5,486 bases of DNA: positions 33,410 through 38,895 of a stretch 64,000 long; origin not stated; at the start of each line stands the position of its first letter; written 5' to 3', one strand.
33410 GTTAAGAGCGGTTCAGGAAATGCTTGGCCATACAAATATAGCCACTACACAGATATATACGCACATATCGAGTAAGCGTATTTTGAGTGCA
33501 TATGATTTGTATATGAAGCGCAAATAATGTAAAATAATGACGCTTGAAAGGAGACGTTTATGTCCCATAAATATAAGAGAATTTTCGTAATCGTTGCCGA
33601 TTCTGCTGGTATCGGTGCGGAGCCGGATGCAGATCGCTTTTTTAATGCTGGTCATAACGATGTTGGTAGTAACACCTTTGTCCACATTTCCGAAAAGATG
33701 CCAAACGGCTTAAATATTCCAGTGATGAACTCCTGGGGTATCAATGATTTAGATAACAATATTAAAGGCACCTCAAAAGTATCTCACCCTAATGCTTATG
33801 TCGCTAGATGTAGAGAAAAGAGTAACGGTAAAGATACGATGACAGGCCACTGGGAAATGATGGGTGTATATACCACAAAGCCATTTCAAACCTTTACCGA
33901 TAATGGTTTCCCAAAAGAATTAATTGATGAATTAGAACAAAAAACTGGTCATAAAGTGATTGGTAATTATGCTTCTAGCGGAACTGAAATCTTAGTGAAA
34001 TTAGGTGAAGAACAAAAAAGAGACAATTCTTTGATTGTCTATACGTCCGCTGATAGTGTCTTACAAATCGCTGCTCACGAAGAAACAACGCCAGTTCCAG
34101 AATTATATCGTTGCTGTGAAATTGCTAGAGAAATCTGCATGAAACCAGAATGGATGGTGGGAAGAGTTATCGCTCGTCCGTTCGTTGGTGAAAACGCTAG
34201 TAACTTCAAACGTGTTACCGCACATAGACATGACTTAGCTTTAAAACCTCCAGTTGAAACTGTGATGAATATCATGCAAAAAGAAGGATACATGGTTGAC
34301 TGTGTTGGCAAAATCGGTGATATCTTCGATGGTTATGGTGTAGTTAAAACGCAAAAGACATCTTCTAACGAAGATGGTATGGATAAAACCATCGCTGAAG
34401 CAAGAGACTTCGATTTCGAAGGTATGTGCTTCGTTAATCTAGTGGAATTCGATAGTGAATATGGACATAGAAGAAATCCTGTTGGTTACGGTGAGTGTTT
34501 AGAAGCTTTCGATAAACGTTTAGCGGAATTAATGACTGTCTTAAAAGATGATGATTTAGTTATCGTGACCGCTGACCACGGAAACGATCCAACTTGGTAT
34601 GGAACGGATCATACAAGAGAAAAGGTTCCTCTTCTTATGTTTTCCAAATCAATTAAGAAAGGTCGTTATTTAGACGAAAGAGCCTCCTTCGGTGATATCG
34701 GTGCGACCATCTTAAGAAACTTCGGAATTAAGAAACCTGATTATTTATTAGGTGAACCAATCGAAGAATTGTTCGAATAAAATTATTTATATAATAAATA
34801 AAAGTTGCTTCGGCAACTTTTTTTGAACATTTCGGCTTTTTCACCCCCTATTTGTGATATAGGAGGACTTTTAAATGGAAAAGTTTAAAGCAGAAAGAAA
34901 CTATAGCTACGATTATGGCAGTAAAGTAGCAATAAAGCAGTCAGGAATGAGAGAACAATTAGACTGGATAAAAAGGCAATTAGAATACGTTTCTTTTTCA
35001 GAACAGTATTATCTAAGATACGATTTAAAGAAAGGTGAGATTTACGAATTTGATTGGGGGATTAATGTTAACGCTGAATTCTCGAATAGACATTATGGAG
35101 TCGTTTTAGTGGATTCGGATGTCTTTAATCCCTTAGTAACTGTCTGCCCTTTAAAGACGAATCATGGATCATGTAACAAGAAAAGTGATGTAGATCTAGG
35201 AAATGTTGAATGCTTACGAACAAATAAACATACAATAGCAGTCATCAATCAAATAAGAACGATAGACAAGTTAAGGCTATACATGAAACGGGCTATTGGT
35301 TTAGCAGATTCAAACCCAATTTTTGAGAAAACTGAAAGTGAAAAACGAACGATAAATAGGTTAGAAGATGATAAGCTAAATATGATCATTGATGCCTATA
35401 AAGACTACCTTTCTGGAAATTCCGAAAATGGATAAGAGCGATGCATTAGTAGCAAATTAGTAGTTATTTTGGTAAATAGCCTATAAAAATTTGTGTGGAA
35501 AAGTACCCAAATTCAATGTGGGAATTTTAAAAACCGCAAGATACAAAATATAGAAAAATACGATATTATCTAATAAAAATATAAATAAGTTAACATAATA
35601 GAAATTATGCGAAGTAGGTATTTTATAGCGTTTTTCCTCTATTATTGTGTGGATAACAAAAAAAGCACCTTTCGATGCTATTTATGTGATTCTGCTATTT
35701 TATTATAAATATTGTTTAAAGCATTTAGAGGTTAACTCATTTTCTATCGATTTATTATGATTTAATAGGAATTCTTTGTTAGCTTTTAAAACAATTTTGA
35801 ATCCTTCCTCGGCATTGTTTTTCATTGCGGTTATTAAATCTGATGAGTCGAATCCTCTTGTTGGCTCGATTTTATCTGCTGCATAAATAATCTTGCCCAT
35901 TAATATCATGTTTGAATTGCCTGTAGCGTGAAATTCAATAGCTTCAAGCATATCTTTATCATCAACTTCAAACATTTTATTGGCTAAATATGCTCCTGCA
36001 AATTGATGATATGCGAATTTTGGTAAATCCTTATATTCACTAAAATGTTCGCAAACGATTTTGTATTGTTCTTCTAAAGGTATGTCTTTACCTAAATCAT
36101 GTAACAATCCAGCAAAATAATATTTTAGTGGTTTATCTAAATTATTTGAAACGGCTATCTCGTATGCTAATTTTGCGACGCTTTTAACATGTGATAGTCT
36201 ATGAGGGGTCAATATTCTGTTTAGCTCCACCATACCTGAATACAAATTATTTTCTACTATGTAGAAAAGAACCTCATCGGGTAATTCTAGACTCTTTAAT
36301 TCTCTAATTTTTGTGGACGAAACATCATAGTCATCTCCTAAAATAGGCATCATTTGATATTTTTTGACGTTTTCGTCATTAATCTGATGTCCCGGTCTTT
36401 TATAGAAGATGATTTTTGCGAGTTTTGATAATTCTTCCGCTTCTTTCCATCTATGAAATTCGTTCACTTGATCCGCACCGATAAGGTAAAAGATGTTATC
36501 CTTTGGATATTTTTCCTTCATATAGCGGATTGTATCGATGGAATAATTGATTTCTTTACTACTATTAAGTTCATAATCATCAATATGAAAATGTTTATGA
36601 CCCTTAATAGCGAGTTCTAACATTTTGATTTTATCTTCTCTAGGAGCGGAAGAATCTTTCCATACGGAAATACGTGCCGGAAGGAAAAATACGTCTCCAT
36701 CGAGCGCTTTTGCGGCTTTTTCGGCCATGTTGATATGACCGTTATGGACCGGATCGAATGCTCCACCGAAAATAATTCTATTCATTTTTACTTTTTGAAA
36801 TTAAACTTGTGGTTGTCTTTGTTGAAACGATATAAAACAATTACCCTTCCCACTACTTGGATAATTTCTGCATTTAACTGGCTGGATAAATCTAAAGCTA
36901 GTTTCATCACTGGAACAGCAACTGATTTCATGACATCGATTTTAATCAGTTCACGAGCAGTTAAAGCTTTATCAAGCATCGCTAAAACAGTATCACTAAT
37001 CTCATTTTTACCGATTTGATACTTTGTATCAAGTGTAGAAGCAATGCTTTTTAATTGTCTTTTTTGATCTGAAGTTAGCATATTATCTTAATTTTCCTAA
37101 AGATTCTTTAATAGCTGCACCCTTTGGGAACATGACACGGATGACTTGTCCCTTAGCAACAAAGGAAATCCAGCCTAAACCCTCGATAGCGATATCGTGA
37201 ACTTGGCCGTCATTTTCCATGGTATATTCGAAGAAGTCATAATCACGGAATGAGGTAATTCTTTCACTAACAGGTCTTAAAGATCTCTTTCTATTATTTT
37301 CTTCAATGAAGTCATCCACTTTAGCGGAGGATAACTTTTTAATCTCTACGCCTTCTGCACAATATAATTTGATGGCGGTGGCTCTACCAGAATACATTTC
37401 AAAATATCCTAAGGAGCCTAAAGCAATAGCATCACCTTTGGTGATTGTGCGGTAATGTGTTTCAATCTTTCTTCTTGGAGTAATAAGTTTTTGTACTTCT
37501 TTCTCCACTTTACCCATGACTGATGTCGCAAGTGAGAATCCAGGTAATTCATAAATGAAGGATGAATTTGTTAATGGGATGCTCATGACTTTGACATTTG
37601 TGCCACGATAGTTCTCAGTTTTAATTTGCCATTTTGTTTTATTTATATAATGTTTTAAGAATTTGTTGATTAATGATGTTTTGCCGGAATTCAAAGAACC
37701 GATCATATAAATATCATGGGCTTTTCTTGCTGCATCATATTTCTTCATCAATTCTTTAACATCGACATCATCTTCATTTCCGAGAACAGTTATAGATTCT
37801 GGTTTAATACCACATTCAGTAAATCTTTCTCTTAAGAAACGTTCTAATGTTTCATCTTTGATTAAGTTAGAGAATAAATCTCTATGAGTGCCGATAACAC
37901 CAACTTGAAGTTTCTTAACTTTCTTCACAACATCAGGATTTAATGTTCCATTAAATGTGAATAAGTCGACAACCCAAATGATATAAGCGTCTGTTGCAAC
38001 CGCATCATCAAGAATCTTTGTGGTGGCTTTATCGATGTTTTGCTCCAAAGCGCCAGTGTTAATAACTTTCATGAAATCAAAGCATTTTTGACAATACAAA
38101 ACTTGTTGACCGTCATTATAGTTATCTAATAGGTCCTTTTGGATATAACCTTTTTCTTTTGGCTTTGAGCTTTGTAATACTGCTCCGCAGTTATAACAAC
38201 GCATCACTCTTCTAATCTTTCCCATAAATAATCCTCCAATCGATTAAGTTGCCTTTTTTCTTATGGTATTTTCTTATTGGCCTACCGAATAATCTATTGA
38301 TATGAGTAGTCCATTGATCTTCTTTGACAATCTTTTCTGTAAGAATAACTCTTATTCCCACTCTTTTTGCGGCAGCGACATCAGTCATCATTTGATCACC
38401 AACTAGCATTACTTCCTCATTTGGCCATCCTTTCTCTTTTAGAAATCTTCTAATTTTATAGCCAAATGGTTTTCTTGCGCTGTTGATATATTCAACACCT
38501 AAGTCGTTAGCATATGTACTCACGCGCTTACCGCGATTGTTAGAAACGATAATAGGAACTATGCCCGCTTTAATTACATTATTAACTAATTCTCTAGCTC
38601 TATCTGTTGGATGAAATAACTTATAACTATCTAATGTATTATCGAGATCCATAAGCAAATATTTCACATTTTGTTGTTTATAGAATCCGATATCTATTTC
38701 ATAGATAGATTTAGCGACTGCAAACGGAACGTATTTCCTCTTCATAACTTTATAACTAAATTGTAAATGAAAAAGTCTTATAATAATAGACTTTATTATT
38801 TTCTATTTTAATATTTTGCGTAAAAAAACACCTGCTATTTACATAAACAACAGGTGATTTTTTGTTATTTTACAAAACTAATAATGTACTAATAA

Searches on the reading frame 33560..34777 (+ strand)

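Call 36: search_protein_families(library=pfam, proteins=[window:33560-34777:+], max_evalue=0.01)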
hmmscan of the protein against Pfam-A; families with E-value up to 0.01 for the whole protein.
window:33560-34777:+ (406 aa): 2 families
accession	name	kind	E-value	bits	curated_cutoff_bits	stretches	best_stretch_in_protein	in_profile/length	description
PF01676.23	Metalloenzyme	-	1e-43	150.1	24.3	1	6-392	1-252/252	Metalloenzyme superfamily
PF00884.28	Sulfatase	-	7.8e-07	29.1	25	1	308-390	204-301/301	Sulfatase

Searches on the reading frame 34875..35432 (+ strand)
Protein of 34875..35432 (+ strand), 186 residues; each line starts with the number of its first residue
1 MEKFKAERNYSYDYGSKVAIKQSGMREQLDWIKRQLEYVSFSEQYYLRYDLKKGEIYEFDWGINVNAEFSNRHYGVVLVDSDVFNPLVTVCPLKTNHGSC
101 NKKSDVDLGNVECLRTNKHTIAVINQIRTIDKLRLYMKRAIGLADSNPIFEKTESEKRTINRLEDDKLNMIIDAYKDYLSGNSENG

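Call 10: search_protein_families(library=pfam, proteins=[window:34875-35432:+], max_evalue=1)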
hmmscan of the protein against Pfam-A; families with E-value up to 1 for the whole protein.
window:34875-35432:+ (186 aa): 1 family
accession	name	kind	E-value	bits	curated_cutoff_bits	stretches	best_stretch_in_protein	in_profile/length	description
PF02452.23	PemK_toxin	-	1.7e-07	31.8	23.1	1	52-145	1-94/109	PemK-like, MazF-like toxin of type II toxin-antitoxin system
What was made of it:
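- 34875..35435 (+): 186-aa PemK/MazF-like ORF, third gene under the module; role unknown. Pfam PemK_toxin 1.7e-07 (call 10).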

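Call 66: search_protein_families(library=ncbifam, proteins=[window:34875-35432:+], max_evalue=0.01)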
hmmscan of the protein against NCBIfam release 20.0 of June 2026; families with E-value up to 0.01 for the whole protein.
window:34875-35432:+ (186 aa): 1 family
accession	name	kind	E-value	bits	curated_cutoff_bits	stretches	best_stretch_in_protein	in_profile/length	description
NF052489.1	TAtMazFAgrob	equivalog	0.007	16.2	150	1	52-133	7-85/118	type II toxin-antitoxin system toxin MazF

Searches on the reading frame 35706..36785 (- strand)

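Call 36: search_protein_families(library=pfam, proteins=[window:35706-36785:-], max_evalue=0.01)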
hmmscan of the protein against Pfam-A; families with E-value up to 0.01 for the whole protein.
window:35706-36785:- (360 aa): 3 families
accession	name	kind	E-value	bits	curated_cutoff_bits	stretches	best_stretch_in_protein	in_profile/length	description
PF01467.32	CTP_transf_like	-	4.1e-22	79.3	21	1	5-162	1-132/133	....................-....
PF01966.28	HD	-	2.2e-14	54.2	22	1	196-307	1-114/116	HD domain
PF08668.18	HDOD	-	0.00066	19.7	22.9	1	198-238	97-137/196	HDOD domain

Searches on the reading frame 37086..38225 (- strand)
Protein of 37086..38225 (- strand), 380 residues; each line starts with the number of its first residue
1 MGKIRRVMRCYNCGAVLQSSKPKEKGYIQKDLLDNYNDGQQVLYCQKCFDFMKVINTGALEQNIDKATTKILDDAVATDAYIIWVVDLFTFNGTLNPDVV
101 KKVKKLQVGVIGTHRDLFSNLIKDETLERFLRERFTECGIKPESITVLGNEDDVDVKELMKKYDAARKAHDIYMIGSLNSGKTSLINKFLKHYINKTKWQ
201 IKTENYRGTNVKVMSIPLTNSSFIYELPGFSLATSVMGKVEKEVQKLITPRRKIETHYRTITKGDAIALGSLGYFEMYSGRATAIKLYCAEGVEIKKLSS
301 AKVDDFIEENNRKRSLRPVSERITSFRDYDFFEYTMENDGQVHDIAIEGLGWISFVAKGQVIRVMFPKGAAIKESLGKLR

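Call 81: search_protein_families(library=pfam, proteins=[window:37086-38225:-], max_evalue=0.00001)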
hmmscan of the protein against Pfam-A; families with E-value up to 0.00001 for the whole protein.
window:37086-38225:- (380 aa): 1 family
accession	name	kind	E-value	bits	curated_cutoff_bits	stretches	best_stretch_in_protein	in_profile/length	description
PF21516.2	YqeH-like_C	-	4.9e-07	30.6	27.7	1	284-372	3-89/95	YqeH-like, C-terminal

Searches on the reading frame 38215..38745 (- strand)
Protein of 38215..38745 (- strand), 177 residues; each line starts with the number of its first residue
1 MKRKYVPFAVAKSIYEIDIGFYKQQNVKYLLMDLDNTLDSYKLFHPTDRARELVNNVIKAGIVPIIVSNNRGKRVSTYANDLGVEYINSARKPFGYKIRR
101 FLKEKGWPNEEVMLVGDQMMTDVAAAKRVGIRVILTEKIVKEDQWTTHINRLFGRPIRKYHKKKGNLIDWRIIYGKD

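Call 81: search_protein_families(library=pfam, proteins=[window:38215-38745:-], max_evalue=0.00001)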
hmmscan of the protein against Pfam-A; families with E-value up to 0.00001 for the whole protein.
window:38215-38745:- (177 aa): 4 families
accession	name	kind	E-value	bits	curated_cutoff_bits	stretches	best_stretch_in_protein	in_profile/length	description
PF13242.12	Hydrolase_like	-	3e-09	37.1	22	1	90-138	2-50/75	HAD-hyrolase-like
PF09419.16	PGP_phosphatase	-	1.2e-08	35.2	20.4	1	3-139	15-167/168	Mitochondrial PGP phosphatase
PF13419.12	HAD_2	-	1.8e-08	35.1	23.8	1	22-135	57-177/178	Haloacid dehalogenase-like hydrolase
PF00702.32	Hydrolase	-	4.6e-07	30.9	26.4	1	45-130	98-191/191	haloacid dehalogenase-like hydrolase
